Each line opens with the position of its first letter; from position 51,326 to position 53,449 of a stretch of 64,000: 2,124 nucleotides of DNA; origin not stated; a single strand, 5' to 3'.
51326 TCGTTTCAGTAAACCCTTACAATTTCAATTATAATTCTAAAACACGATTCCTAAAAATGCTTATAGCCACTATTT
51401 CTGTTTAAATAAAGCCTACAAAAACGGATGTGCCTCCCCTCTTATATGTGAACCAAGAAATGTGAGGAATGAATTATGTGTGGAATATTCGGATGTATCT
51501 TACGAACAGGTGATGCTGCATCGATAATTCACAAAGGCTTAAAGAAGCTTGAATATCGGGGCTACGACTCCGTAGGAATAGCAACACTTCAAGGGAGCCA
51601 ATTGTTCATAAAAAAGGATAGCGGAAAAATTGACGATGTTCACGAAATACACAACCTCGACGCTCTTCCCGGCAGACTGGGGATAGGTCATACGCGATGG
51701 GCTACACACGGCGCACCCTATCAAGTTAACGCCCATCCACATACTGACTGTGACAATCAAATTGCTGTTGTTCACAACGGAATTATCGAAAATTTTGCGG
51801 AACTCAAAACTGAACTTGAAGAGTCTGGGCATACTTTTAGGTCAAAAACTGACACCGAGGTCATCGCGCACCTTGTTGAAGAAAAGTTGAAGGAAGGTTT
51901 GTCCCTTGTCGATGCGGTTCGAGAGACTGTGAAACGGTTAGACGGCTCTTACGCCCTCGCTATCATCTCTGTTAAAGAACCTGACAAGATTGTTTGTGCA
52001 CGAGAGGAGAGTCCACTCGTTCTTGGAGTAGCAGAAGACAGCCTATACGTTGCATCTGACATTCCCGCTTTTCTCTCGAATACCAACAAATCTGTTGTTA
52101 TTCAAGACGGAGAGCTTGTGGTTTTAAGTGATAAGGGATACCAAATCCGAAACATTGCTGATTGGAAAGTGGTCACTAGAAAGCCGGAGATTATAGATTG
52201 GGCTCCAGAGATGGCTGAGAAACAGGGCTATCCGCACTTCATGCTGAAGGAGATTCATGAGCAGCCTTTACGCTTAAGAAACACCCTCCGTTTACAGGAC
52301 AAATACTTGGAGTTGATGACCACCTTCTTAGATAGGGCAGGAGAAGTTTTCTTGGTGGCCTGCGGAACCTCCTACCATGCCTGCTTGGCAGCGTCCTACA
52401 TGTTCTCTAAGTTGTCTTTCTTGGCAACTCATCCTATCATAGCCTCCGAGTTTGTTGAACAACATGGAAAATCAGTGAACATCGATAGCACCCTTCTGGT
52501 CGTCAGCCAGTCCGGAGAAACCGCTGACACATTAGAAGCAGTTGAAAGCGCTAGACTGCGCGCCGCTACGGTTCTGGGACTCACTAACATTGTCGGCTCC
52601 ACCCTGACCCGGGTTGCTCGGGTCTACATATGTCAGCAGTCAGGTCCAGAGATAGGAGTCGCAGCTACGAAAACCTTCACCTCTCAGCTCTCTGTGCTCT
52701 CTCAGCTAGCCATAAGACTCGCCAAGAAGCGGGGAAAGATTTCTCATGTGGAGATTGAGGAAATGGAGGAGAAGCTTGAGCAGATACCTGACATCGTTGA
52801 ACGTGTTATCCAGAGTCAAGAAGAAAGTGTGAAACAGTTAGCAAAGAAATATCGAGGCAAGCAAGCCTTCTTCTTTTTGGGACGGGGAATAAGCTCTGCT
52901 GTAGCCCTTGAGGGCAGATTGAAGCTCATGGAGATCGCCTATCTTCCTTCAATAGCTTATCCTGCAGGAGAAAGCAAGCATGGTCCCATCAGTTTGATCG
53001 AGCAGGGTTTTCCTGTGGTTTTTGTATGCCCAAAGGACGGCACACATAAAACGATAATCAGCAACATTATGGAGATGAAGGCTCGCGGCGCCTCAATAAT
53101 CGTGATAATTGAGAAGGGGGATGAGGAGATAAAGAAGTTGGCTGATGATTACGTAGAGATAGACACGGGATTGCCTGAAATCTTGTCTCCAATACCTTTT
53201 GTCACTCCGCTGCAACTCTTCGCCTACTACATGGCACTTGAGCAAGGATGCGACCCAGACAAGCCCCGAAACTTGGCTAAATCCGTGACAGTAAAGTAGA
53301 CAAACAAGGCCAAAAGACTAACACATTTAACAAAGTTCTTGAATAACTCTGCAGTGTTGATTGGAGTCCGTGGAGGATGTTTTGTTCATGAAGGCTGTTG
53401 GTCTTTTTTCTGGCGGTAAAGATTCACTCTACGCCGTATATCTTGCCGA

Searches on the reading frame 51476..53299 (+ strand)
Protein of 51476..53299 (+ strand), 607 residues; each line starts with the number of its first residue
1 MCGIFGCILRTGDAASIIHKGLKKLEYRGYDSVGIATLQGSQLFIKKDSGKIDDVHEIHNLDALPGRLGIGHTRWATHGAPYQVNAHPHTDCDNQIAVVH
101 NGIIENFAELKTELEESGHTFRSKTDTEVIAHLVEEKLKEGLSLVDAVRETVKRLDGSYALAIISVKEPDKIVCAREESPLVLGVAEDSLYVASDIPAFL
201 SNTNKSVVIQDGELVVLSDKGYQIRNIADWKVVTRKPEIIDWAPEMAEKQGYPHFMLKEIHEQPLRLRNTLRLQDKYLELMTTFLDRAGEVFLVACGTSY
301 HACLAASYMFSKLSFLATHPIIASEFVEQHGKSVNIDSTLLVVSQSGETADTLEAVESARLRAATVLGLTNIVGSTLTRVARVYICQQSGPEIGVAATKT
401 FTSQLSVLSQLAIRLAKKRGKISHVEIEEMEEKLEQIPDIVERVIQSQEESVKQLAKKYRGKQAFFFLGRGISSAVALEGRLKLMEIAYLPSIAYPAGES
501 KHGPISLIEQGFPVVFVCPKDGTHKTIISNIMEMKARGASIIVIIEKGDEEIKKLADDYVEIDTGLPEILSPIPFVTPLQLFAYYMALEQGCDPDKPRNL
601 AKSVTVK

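Call 9: search_protein_families(library=pfam, proteins=[window:51476-53299:+])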
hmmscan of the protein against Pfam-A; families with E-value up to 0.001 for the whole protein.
window:51476-53299:+ (607 aa): 4 families
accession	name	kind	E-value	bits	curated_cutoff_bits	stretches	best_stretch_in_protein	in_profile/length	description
PF01380.27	SIS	-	1.6e-47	161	25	2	287-414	4-131/131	SIS domain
PF13522.11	GATase_6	-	1.6e-23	83.6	27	1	66-195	10-130/130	Glutamine amidotransferase domain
PF13537.11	GATase_7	-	1.6e-21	77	25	1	86-200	13-122/123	Glutamine amidotransferase domain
PF13580.11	SIS_2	-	6.4e-06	26.7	27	1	309-370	78-137/138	SIS domain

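Call 10: search_protein_families(library=ncbifam, proteins=[window:51476-53299:+])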
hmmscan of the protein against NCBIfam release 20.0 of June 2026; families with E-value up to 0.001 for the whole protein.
window:51476-53299:+ (607 aa): 24 families
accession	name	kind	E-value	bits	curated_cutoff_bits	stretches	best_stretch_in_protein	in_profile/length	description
NF001484.0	PRK00331.1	subfamily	1.6e-219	730.3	381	1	1-606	1-600/601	isomerizing glutamine--fructose-6-phosphate transaminase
TIGR01135.1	glmS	equivalog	2e-218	726.8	418.05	1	2-606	1-606/607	glutamine--fructose-6-phosphate transaminase (isomerizing)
TIGR01134.1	purF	equivalog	1.8e-37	129.7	350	1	2-228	1-228/432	amidophosphoribosyltransferase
NF046059.1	NagB_SO3506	equivalog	3.8e-34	118.5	430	1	256-602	4-325/330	glucosamine-6-phosphate deaminase NagB-II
NF041128.1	glucosaP_deam_GlmD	equivalog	1.6e-26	93.3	580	1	257-604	4-321/323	glucosamine-6-phosphate deaminase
NF008481.0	PRK11382.1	equivalog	1.9e-21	76.6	430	1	290-599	46-333/340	fructoselysine 6-phosphate deglycase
TIGR01536.1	asn_synth_AEB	equivalog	3.3e-17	62.7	267.1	1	2-209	1-176/517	asparagine synthase (glutamine-hydrolyzing)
TIGR03104.1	trio_amidotrans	equivalog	3.2e-15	55.4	570.1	1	66-206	41-172/589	N-acetylglutaminylglutamine amidotransferase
NF006949.0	PRK09431.1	equivalog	9.9e-14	50.8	499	1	83-218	57-184/554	asparagine synthase B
NF040776.2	AlsR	equivalog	1.2e-11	44.1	400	1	336-429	176-270/279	transcriptional repressor AlsR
TIGR03127.2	RuMP_HxlB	equivalog_domain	3.6e-11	43.3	160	1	272-386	14-122/178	6-phospho-3-hexuloisomerase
NF008458.0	PRK11337.1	equivalog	9.3e-11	41.2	378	1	338-428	190-281/293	MurR/RpiR family transcriptional regulator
NF041755.1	RuMP_HxlAB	equivalog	1.5e-10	40.6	500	1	272-384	230-336/391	bifunctional 3-hexulose-6-phosphate synthase/6-phospho-3-hexuloisomerase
TIGR03108.1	eps_aminotran_1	hypoth_equivalog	3.3e-10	39.3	816.9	1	68-165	44-129/628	XrtA/PEP-CTERM system amidotransferase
TIGR02815.1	agaS_fam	subfamily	1.3e-09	37.5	529.2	1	257-598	6-355/372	putative sugar isomerase, AgaS family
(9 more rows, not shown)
